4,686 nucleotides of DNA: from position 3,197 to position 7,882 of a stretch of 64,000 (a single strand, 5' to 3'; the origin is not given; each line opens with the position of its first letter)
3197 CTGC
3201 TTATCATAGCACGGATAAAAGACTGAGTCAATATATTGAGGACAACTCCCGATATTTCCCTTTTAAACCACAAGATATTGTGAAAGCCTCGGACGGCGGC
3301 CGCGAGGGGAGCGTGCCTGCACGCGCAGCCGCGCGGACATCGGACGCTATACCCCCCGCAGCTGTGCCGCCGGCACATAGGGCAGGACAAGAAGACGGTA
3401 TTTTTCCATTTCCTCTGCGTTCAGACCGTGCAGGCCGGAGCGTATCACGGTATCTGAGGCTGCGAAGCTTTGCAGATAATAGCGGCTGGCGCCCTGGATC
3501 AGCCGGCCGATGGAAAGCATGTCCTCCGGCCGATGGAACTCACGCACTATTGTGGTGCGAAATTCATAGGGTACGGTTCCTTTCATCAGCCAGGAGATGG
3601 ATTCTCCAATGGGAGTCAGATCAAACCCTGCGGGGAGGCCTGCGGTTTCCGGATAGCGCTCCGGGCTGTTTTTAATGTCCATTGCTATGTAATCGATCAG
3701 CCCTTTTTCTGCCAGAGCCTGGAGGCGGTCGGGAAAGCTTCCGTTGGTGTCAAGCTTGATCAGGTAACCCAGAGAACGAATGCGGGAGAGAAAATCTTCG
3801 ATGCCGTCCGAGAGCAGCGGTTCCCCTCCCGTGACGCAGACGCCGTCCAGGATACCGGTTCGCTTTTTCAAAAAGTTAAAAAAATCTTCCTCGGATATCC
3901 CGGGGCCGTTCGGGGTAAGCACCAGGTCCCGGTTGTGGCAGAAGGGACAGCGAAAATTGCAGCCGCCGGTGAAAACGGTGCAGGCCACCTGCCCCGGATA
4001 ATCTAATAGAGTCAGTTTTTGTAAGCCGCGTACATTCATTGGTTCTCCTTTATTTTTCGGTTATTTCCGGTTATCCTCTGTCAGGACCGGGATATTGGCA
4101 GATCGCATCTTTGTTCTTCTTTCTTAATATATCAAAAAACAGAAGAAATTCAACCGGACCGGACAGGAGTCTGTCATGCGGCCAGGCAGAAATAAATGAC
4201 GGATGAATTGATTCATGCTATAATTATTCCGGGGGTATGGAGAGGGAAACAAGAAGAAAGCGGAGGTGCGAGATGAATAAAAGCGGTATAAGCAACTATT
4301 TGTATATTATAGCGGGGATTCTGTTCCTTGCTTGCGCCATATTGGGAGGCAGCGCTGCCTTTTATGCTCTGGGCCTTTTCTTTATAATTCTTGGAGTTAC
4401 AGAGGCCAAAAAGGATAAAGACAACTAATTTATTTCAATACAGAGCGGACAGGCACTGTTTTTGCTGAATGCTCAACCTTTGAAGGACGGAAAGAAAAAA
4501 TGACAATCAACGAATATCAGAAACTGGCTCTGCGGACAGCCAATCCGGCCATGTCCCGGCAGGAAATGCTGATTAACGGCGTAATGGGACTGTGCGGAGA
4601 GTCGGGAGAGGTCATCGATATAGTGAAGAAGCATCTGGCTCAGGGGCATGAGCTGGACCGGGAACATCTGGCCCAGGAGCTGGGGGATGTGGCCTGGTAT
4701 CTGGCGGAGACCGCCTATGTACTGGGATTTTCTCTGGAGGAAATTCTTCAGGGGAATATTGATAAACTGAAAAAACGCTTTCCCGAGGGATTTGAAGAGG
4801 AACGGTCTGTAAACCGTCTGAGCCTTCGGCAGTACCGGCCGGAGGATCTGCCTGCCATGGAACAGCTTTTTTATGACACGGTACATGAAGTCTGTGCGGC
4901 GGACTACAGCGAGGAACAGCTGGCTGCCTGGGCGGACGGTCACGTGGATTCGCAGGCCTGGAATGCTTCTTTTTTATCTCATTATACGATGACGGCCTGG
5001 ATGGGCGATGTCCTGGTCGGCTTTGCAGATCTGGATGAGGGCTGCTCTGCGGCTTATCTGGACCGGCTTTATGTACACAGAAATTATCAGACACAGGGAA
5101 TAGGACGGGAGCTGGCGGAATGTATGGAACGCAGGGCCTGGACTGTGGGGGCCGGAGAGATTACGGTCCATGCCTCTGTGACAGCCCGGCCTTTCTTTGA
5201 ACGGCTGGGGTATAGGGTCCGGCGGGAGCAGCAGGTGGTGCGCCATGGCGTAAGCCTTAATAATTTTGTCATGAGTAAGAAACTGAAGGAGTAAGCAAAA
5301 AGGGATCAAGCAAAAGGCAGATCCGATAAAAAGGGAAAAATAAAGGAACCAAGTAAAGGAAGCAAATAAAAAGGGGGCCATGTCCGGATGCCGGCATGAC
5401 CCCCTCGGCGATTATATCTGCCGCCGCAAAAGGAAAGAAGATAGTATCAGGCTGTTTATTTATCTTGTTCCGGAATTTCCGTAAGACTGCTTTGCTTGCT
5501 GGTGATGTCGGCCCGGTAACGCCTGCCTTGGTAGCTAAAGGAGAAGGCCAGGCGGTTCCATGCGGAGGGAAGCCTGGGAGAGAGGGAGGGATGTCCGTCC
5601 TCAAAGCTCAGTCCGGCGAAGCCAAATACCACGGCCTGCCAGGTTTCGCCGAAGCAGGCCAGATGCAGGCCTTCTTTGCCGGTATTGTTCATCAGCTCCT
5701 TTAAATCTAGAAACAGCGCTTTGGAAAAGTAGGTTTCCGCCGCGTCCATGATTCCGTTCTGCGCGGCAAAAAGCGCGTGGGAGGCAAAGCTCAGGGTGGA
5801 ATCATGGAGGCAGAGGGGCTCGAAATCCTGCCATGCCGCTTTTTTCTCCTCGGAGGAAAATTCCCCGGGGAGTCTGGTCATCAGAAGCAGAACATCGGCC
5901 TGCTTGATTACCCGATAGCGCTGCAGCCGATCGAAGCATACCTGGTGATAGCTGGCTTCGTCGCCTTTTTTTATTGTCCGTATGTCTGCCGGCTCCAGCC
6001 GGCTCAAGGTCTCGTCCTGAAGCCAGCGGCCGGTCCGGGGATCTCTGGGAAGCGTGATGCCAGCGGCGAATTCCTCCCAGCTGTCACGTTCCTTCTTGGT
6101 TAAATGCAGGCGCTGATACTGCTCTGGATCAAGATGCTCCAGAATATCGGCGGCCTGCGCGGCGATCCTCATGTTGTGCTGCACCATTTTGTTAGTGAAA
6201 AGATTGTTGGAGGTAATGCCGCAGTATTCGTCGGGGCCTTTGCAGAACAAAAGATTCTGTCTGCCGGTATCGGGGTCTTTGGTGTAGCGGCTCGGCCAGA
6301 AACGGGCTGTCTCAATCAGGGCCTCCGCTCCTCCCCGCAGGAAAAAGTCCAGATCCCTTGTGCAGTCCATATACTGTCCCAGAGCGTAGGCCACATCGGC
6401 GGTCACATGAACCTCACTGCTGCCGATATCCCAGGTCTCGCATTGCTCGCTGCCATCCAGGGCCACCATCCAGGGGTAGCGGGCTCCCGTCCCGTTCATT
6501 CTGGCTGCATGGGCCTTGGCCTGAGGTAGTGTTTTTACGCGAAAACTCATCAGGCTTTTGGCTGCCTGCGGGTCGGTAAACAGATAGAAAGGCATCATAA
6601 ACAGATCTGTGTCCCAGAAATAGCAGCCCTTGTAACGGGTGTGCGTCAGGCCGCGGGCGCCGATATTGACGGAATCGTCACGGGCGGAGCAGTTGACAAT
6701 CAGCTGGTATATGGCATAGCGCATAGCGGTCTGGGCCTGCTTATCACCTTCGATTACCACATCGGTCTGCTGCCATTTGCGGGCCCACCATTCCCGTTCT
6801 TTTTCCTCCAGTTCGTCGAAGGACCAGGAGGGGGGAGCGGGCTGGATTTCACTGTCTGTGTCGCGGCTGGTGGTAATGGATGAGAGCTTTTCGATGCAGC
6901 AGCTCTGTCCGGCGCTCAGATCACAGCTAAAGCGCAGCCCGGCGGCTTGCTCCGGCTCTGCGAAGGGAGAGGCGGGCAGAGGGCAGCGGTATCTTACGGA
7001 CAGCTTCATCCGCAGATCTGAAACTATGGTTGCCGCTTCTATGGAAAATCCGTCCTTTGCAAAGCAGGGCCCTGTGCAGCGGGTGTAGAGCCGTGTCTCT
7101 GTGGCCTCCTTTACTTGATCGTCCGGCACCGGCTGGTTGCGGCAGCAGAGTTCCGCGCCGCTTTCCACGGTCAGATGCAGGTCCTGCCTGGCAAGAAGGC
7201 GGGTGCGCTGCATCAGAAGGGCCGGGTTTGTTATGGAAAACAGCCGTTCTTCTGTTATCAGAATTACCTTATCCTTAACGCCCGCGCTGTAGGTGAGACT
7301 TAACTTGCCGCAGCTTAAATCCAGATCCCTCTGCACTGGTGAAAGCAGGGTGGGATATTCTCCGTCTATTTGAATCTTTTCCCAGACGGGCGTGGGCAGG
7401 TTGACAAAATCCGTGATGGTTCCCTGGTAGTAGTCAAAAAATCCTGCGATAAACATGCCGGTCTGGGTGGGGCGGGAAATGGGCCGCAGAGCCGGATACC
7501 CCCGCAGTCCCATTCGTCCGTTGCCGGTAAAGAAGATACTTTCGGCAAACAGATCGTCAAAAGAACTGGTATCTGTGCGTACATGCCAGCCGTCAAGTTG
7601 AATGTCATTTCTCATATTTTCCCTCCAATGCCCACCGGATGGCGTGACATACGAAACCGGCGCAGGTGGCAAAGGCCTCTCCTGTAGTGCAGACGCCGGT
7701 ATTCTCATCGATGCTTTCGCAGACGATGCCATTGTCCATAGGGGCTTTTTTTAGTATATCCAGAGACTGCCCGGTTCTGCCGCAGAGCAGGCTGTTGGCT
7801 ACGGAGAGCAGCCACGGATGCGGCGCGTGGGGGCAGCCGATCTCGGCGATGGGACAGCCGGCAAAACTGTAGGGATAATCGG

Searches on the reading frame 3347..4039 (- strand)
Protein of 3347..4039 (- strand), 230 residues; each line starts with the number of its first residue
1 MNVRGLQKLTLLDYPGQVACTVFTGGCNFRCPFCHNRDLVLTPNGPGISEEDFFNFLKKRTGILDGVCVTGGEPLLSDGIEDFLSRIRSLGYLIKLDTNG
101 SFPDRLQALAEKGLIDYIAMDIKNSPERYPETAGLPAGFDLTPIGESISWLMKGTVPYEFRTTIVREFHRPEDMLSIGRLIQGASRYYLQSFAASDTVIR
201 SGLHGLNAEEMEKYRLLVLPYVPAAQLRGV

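Call 3: search_protein_families(library=pfam, proteins=[window:3347-4039:-], max_evalue=0.1)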
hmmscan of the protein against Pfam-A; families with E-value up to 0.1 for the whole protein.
window:3347-4039:- (230 aa): 3 families
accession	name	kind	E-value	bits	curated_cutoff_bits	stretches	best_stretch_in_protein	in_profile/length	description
PF04055.27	Radical_SAM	-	3.5e-16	60.2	29.5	1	22-130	2-117/166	Radical SAM superfamily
PF13353.11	Fer4_12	-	1.5e-07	32.2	22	1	18-91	6-81/137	4Fe-4S single cluster domain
PF12193.13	Sulf_coat_C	-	0.046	14.3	25.2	1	159-200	78-119/134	Sulfolobus virus coat protein C terminal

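Call 4: search_protein_families(library=ncbifam, proteins=[window:3347-4039:-], max_evalue=0.1)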
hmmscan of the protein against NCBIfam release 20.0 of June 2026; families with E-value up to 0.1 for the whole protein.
window:3347-4039:- (230 aa): 47 families (the best 25 are shown)
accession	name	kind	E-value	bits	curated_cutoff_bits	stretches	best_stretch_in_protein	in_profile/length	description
TIGR02495.1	NrdG2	equivalog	8.5e-61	204.7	131.15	1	3-192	2-192/193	anaerobic ribonucleoside-triphosphate reductase activating protein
TIGR02493.1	PFLA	equivalog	7.6e-15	54.9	231.75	1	3-133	2-138/235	pyruvate formate-lyase-activating protein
TIGR04041.1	activase_YjjW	hypoth_equivalog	1.2e-11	44.6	250.2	2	48-187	93-233/276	YjjW family glycine radical enzyme activase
TIGR02666.1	moaA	equivalog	2.1e-10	40.1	284.05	1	24-114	17-115/336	GTP 3',8-cyclase MoaA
TIGR03963.1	rSAM_QueE_Clost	equivalog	8.6e-10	38.7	260.1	1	16-124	18-124/219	putative 7-carboxy-7-deazaguanine synthase QueE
TIGR02494.1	PFLE_PFLC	subfamily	1.5e-09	37.5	174.35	2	66-176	126-234/293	glycyl-radical enzyme activating protein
TIGR02668.1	moaA_archaeal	equivalog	1.7e-09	37.1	325.25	1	23-114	16-109/303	GTP 3',8-cyclase MoaA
TIGR02491.1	NrdG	equivalog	9.4e-09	35.4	126.1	1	6-87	5-87/154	anaerobic ribonucleoside-triphosphate reductase activating protein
TIGR04003.1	rSAM_BssD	equivalog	2.8e-08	33.3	496.45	1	5-38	5-37/314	[benzylsuccinate synthase]-activating enzyme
NF008356.0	PRK11145.1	equivalog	4.3e-08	32.7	375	1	11-123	15-132/246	pyruvate formate lyase 1-activating protein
TIGR04317.1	W_rSAM_matur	equivalog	1.7e-07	30.7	380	1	24-122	11-110/349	tungsten cofactor oxidoreductase radical SAM maturase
TIGR02826.1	RNR_activ_nrdG3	equivalog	2.1e-07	30.9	151.7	1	9-73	7-71/148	anaerobic ribonucleoside-triphosphate reductase activating protein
NF001199.0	PRK00164.2-1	equivalog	2.9e-07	29.9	231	1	24-114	19-111/308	GTP 3',8-cyclase MoaA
NF043069.1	T4HPD_activ_SAM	equivalog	1.1e-06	28.2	425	1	3-37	4-37/299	trans-4-hydroxy-L-proline dehydratase activase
TIGR04349.1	rSAM_QueE_gams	hypoth_equivalog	2.2e-06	27.5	300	1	21-102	23-100/210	7-carboxy-7-deazaguanine synthase QueE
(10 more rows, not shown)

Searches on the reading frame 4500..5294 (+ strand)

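Call 52: search_protein_families(library=pfam, proteins=[window:4500-5294:+], max_evalue=0.00001)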
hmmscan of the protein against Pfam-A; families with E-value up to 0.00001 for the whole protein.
window:4500-5294:+ (264 aa): 4 families
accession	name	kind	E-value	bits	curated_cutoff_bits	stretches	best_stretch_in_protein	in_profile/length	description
PF13673.13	Acetyltransf_10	-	1.7e-21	77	23.6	1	132-255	1-123/128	Acetyltransferase (GNAT) domain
PF00583.31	Acetyltransf_1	-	2.7e-11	44.2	20.7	1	135-238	7-116/116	Acetyltransferase (GNAT) family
PF13508.13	Acetyltransf_7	-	6.4e-11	42.9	27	1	166-239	8-83/84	Acetyltransferase (GNAT) domain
PF03819.22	MazG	-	1.5e-10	41.7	22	1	31-98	10-74/74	MazG nucleotide pyrophosphohydrolase domain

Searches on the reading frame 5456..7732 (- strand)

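Call 52: search_protein_families(library=pfam, proteins=[window:5456-7732:-], max_evalue=0.00001)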
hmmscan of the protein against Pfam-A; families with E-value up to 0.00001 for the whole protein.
window:5456-7732:- (758 aa): 3 families
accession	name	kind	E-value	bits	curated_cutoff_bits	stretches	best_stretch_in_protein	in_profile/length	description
PF03632.21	Glyco_hydro_65m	-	4.4e-86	289.6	27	1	338-699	1-371/371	Glycosyl hydrolase family 65 central catalytic domain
PF03636.21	Glyco_hydro_65N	-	2.4e-24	86.8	26.6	1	63-290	13-233/233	Glycosyl hydrolase family 65, N-terminal domain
PF03633.20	Glyco_hydro_65C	-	6.8e-10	39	22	1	709-751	2-44/62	Glycosyl hydrolase family 65, C-terminal domain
